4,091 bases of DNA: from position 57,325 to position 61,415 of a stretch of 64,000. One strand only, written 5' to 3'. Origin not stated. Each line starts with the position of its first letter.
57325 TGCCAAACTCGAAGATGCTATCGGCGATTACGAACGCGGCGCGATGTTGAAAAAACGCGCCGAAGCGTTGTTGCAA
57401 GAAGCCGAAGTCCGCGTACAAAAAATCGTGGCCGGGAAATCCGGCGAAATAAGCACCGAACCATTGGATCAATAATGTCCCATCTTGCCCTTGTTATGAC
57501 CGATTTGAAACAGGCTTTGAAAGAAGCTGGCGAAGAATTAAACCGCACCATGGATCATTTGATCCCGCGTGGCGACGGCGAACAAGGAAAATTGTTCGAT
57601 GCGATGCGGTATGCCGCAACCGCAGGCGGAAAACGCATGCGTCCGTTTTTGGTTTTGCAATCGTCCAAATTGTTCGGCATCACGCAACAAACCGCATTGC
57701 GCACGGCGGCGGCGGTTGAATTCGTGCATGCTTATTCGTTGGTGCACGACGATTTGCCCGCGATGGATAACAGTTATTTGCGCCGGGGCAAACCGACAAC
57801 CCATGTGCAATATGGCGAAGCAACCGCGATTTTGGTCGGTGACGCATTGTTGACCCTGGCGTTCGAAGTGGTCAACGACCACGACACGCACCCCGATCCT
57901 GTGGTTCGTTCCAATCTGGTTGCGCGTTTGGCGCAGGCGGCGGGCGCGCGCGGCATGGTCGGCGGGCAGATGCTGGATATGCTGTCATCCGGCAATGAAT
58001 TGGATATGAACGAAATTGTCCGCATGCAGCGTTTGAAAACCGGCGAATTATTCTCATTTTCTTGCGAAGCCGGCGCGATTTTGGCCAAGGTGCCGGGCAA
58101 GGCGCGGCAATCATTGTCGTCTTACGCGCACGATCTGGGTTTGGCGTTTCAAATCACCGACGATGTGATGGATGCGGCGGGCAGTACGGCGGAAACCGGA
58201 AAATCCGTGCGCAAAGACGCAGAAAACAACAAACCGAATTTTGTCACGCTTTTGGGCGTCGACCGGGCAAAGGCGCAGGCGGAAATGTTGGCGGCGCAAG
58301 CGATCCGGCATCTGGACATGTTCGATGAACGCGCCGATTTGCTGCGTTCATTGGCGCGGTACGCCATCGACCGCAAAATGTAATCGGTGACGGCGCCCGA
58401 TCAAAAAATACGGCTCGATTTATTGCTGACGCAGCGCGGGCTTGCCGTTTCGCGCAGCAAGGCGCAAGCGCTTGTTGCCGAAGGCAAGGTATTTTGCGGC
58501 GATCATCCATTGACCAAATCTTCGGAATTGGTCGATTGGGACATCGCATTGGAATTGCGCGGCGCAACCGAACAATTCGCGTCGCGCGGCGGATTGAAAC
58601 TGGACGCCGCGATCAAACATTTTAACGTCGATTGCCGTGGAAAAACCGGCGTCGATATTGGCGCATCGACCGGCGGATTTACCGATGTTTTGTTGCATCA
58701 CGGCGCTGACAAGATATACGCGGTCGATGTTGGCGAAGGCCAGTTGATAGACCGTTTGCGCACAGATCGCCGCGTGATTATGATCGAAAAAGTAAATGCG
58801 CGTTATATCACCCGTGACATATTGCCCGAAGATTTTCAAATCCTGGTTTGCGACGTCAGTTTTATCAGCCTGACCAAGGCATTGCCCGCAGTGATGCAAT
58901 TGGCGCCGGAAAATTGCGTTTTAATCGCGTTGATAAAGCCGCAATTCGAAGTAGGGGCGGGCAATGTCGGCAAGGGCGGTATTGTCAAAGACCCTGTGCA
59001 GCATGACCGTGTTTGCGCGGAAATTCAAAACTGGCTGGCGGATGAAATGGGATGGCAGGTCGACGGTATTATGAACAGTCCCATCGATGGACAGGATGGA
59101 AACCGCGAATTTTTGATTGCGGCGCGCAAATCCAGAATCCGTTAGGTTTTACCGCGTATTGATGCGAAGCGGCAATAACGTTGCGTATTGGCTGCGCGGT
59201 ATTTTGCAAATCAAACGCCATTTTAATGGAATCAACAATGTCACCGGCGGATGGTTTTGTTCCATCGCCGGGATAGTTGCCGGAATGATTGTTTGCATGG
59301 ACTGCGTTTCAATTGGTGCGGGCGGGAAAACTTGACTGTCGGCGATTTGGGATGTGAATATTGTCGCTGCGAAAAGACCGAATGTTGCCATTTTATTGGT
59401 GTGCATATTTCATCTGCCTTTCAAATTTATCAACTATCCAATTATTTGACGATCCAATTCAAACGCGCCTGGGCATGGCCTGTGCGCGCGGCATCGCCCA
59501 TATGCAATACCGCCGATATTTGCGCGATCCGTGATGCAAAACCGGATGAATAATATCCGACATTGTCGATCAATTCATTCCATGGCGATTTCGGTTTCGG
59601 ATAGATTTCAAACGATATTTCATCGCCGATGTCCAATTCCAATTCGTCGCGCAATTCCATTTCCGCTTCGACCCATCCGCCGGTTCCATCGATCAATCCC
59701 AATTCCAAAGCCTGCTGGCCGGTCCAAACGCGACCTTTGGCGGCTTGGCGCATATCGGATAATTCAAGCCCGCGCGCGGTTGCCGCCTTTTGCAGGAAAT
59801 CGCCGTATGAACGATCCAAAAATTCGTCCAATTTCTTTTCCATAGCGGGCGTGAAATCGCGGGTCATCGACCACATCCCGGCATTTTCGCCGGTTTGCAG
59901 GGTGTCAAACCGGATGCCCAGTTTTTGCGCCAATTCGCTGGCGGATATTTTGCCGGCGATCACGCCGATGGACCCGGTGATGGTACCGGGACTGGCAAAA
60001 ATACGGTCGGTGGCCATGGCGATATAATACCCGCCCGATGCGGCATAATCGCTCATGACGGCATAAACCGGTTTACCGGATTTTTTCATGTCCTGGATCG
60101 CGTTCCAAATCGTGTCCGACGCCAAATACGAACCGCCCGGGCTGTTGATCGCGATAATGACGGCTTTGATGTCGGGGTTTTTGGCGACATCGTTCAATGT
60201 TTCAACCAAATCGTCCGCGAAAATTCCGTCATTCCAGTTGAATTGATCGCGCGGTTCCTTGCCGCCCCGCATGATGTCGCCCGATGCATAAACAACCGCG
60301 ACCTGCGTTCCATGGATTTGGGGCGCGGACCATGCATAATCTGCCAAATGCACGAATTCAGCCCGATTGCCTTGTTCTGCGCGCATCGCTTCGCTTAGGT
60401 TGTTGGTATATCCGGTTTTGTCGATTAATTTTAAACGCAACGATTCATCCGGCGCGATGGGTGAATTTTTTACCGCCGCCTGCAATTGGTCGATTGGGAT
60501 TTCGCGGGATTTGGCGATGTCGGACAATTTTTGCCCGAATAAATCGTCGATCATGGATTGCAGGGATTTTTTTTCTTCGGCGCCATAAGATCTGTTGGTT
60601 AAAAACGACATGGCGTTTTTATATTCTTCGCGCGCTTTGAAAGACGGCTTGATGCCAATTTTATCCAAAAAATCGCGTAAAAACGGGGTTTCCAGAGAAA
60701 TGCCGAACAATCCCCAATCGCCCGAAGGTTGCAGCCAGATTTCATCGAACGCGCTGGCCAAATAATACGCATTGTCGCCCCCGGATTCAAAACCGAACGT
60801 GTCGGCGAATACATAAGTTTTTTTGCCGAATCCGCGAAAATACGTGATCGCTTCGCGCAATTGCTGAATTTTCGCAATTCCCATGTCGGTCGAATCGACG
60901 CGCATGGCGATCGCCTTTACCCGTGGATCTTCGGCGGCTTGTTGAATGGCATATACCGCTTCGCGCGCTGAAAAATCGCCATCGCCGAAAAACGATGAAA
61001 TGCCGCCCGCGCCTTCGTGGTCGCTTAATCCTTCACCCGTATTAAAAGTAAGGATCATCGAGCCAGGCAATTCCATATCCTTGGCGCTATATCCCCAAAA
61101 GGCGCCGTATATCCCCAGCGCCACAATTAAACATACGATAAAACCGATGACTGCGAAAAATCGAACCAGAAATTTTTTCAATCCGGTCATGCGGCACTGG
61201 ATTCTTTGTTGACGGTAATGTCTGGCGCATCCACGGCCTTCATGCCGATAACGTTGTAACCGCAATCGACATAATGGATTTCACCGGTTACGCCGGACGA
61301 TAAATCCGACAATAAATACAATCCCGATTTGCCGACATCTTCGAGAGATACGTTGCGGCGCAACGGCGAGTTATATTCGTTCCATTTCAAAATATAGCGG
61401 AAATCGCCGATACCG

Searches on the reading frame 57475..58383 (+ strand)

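Call 14: search_protein_families(library=pfam, proteins=[window:57475-58383:+], max_evalue=0.001)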
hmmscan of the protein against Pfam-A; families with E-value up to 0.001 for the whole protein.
window:57475-58383:+ (302 aa): 1 family
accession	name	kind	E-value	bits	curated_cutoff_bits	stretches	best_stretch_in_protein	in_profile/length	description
PF00348.22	polyprenyl_synt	-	1.8e-58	198.2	27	1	40-274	4-231/251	Polyprenyl synthetase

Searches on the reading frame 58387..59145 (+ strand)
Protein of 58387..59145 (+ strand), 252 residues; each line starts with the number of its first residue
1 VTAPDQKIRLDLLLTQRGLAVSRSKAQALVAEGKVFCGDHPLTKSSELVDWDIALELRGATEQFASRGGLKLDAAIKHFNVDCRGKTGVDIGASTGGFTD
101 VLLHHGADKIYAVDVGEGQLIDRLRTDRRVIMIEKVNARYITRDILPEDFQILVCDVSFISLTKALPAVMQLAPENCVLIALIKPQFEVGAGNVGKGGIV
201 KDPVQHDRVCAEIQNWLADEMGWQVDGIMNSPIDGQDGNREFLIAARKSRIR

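Call 14: search_protein_families(library=pfam, proteins=[window:58387-59145:+], max_evalue=0.001)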
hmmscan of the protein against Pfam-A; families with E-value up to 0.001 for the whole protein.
window:58387-59145:+ (252 aa): 2 families
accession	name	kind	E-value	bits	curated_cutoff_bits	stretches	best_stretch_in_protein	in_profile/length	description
PF01728.25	FtsJ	-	6e-43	147.3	24.1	1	64-247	1-180/181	FtsJ-like methyltransferase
PF01479.30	S4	-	2.7e-07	30.6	22.8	1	9-49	2-42/48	S4 domain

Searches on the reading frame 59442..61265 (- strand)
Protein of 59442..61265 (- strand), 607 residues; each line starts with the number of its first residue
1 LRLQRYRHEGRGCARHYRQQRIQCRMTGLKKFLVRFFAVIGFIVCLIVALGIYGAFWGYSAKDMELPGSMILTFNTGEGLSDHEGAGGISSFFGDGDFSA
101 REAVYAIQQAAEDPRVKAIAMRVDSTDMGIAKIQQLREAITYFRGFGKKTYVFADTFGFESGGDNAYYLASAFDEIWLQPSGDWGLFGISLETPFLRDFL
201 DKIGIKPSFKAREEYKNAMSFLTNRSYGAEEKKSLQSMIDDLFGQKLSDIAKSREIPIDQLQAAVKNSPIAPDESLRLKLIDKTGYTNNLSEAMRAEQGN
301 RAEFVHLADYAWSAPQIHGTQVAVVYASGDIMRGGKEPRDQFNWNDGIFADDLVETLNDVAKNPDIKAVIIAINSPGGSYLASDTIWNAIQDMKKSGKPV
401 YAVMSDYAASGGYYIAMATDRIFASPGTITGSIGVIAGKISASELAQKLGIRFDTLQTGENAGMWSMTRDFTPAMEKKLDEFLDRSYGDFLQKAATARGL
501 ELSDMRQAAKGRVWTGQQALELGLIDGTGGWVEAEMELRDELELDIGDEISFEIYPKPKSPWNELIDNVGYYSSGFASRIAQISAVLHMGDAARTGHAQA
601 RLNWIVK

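Call 14: search_protein_families(library=pfam, proteins=[window:59442-61265:-], max_evalue=0.001)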
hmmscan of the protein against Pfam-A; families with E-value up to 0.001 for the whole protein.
window:59442-61265:- (607 aa): 4 families
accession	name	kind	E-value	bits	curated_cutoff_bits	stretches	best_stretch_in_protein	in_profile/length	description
PF01343.23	Peptidase_S49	-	7.4e-71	237.6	24.9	2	394-544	3-153/154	Peptidase family S49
PF25145.1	NfeD1b_N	-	2.2e-08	34.3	40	1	360-440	25-102/189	NfeD1b, N-terminal domain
PF01972.22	SDH_protease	-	3.2e-07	30.1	31.3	1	351-442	76-164/286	ClpP-like SDH-type serine proteinase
PF00574.28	CLP_protease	-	1.1e-05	25.8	20.2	1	349-421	29-98/182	Clp protease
